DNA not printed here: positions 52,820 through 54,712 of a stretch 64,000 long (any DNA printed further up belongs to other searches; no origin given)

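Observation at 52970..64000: Glycan-assembly operon ending in three paralogous AlkP-superfamily genes interleaved with a GMC oxidoreductase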

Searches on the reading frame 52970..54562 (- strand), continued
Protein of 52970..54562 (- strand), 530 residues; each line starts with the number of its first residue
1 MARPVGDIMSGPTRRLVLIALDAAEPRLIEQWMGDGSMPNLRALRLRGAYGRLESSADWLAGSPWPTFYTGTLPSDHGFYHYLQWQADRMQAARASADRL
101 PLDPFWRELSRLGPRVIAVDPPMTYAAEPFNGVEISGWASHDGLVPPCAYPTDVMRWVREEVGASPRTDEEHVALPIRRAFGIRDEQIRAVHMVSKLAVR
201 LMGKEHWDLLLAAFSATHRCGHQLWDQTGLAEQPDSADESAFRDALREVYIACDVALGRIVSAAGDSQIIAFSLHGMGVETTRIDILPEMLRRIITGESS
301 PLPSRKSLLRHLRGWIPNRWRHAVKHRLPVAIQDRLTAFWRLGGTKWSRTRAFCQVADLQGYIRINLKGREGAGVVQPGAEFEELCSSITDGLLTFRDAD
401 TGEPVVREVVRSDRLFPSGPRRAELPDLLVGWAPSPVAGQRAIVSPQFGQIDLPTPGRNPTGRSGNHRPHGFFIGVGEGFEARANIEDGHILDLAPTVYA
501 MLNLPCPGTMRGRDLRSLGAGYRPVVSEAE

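Call 53: search_protein_families(library=pfam, proteins=[L029:2993-4003:+, L028:5740-6735:+, L004:17196-19574:+, L009:757-1605:-, L028:2009-3094:+, L037:14980-17889:-, L038:7284-8087:-, L044:18332-20365:+, L067:5299-6663:+, L020:4327-5559:+], max_evalue=0.0001)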
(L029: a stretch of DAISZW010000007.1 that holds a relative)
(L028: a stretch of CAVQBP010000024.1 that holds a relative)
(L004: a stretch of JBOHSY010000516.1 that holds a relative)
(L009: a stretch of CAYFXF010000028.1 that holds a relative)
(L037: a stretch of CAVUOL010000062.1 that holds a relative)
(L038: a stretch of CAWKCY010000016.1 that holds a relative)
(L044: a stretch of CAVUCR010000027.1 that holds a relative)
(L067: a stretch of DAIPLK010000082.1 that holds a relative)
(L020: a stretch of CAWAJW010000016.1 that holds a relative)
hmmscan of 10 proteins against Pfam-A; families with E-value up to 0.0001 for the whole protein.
L029:2993-4003:+ (337 aa): 1 family
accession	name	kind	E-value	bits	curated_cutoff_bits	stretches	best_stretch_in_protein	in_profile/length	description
PF00248.27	Aldo_ket_red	-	1.7e-50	172.2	24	1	16-327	1-286/291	Aldo/keto reductase family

L028:5740-6735:+ (332 aa): 1 family
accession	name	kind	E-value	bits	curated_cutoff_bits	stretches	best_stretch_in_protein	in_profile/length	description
PF03706.18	LPG_synthase_TM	-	4.3e-22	79.4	33.4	1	11-305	2-301/302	Lysylphosphatidylglycerol synthase TM region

L004:17196-19574:+ (793 aa): 2 families
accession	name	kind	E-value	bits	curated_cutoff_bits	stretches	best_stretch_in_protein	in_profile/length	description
PF00069.31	Pkinase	-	3e-51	174.8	31.7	1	196-451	1-258/263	Protein kinase domain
PF07714.23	PK_Tyr_Ser-Thr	-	6.3e-30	104.8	23.1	1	198-450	3-254/258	Protein tyrosine and serine/threonine kinase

L009:757-1605:- (283 aa): 2 families
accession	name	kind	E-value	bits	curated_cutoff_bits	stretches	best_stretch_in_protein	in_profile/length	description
PF00005.33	ABC_tran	-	6.4e-24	85.5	25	1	81-212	1-135/137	ABC transporter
PF13304.12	AAA_21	-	2.4e-06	28.3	27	0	94-114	2-22/304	AAA domain, putative AbiEii toxin, Type IV TA system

L028:2009-3094:+ (362 aa): 3 families
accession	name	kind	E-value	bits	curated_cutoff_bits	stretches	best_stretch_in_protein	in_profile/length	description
PF00534.26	Glycos_transf_1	-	2.6e-15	56.8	26.4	1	192-326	16-159/172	Glycosyl transferases group 1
PF13692.12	Glyco_trans_1_4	-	7.4e-12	46.2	27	1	192-325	2-142/142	Glycosyl transferases group 1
PF13439.12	Glyco_transf_4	-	1.1e-05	26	28.5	1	16-106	1-103/170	Glycosyltransferase Family 4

L037:14980-17889:- (970 aa): 3 families
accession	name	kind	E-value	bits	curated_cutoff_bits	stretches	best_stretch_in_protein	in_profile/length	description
PF00128.31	Alpha-amylase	-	1.4e-22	81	22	1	428-762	21-369/446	Alpha amylase, catalytic domain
PF18962.6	Por_Secre_tail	-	9.9e-12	45.4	27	1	892-967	2-74/75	Secretion system C-terminal sorting domain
PF02922.24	CBM_48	-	3.9e-07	30.7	22.4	1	271-352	2-83/83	Carbohydrate-binding module 48 (Isoamylase N-terminal domain)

L038:7284-8087:- (268 aa): 2 families
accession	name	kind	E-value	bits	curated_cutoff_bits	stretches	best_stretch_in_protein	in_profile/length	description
PF07661.19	MORN_2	-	8.9e-17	59.7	29.6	2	45-66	1-22/22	MORN repeat variant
PF03544.19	TonB_C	-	2.8e-12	47.3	24.6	1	191-266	3-79/79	Gram-negative bacterial TonB protein C-terminal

L044:18332-20365:+ (678 aa): 5 families
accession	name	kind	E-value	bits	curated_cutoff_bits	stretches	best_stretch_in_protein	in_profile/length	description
PF02518.31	HATPase_c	-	3.1e-27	95.6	26.4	1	314-423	2-110/111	Histidine kinase-, DNA gyrase B-, and HSP90-like ATPase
PF00072.30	Response_reg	-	8.7e-26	90.7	30.2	1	474-581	1-107/111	Response regulator receiver domain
PF00512.31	HisKA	-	2.7e-15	56.6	26.9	1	203-267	2-66/66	His Kinase A (phospho-acceptor) domain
PF13185.12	GAF_2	-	7.8e-14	52.5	28.6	1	40-177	2-135/136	GAF domain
PF01590.32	GAF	-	6.5e-13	49.8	22.4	1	41-176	1-132/133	GAF domain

L067:5299-6663:+ (455 aa): 4 families
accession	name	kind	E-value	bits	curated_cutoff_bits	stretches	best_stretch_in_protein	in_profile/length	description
PF01408.29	GFO_IDH_MocA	-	3.5e-32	112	24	1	60-176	2-119/120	Oxidoreductase family, NAD-binding Rossmann fold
PF22725.1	GFO_IDH_MocA_C3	-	2e-26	92.8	27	1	186-308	2-123/124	GFO/IDH/MocA C-terminal domain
PF02894.22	GFO_IDH_MocA_C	-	1.5e-17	64.6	22.9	1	194-322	6-141/218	Oxidoreductase family, C-terminal alpha/beta domain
PF03447.22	NAD_binding_3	-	8.9e-05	23.6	24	0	65-155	1-94/116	Homoserine dehydrogenase, NAD binding domain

L020:4327-5559:+ (411 aa): 6 families
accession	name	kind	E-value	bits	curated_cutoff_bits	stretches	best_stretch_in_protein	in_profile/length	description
PF00534.26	Glycos_transf_1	-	1.8e-34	119.2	26.4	1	199-352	10-169/172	Glycosyl transferases group 1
PF13692.12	Glyco_trans_1_4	-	4e-27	95.7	27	1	205-341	2-142/142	Glycosyl transferases group 1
PF13439.12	Glyco_transf_4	-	2.2e-19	70.5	28.5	1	22-196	2-170/170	Glycosyltransferase Family 4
PF20706.3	GT4-conflict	-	1.9e-06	27.6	26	1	199-319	192-323/385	Family 4 Glycosyltransferase in conflict systems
PF13579.12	Glyco_trans_4_4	-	2.8e-06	28.2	29.7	1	22-191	1-158/158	Glycosyl transferase 4-like domain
PF13477.12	Glyco_trans_4_2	-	3.4e-05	24.4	23.4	1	32-151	17-125/139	Glycosyl transferase 4-like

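Call 62: search_protein_representatives(alignment_id=A3)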
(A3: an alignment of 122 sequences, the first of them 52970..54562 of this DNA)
Query: 122 sequences, 518 profile positions. Proteins with E-value up to 0.001 (for the whole library): 20148; up to 1e-10: 12897; up to 1e-30: 4506. The best 150 are listed.
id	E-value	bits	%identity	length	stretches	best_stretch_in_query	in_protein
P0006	9.3e-248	839.3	-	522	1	4-514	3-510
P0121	5.5e-217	737.7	-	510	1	7-514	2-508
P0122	1.0e-200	684.0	-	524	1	3-512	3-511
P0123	1.1e-198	677.3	-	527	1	5-514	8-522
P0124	1.8e-194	663.5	-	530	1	2-514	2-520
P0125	2.3e-191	653.2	-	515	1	6-512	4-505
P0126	7.8e-190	648.1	-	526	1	4-514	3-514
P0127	5.2e-189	645.4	-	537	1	3-512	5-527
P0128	1.4e-184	630.8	-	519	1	1-512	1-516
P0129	3.3e-183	626.3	-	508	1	4-512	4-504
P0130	4.1e-183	626.0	-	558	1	4-513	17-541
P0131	4.9e-180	615.8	-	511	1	7-512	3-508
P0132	5.4e-180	615.7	-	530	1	6-513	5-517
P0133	4.6e-179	612.6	-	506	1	6-513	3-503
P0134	2.7e-175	600.2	-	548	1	6-514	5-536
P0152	6.2e-148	509.9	-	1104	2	7-513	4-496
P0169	8.0e-118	410.5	-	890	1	4-512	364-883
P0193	4.3e-103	361.9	-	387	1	4-286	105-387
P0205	2.5e-100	352.8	-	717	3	5-219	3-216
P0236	2.5e-93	329.7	-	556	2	7-277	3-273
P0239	9.0e-93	327.9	-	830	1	4-511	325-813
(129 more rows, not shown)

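Call 63: search_protein_families(library=pfam, proteins=[P0169, P0239, P0152, P0205, P0236, P0193], max_evalue=0.001)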
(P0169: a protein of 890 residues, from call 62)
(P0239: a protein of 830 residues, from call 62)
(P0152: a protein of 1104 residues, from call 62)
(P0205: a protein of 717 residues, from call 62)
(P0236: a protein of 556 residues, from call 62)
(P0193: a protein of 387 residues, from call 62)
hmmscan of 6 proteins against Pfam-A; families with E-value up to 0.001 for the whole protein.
P0169 (890 aa): 4 families
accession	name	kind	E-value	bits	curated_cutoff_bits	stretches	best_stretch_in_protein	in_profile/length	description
PF01663.27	Phosphodiest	-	8e-23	82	23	1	369-665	1-258/342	Type I phosphodiesterase / nucleotide pyrophosphatase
PF01408.29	GFO_IDH_MocA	-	6.3e-20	72.5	24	1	8-123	6-119/120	Oxidoreductase family, NAD-binding Rossmann fold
PF22725.1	GFO_IDH_MocA_C3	-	3.4e-11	43.6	27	1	133-251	2-123/124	GFO/IDH/MocA C-terminal domain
PF02894.22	GFO_IDH_MocA_C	-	5.5e-07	30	22.9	1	173-334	41-217/218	Oxidoreductase family, C-terminal alpha/beta domain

P0239 (830 aa): 2 families
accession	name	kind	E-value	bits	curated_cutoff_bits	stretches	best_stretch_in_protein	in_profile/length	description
PF01663.27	Phosphodiest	-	1.2e-18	68.3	23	1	330-640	1-259/342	Type I phosphodiesterase / nucleotide pyrophosphatase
PF13704.12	Glyco_tranf_2_4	-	2.5e-15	57.2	27.5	1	13-102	1-85/98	Glycosyl transferase family 2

P0152 (1104 aa): 2 families
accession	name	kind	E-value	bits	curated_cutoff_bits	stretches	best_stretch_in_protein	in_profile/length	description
PF01663.27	Phosphodiest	-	9.8e-82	275.7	23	2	8-285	3-249/342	Type I phosphodiesterase / nucleotide pyrophosphatase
PF00884.28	Sulfatase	-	4.4e-05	23.4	25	0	780-824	201-252/301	Sulfatase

P0205 (717 aa): 2 families
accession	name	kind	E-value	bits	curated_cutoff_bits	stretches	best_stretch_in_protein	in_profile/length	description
PF01663.27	Phosphodiest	-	3.8e-71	240.9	23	2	218-588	22-328/342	Type I phosphodiesterase / nucleotide pyrophosphatase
PF00884.28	Sulfatase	-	5.3e-07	29.7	25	0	416-460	198-247/301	Sulfatase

P0236 (556 aa): 1 family
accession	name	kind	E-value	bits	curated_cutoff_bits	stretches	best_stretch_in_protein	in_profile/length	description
PF01663.27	Phosphodiest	-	5.8e-17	62.7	23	1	5-271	1-225/342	Type I phosphodiesterase / nucleotide pyrophosphatase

P0193 (387 aa): 1 family
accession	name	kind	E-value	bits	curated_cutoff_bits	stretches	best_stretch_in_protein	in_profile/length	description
PF01663.27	Phosphodiest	-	1.2e-17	65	23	1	110-376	1-225/342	Type I phosphodiesterase / nucleotide pyrophosphatase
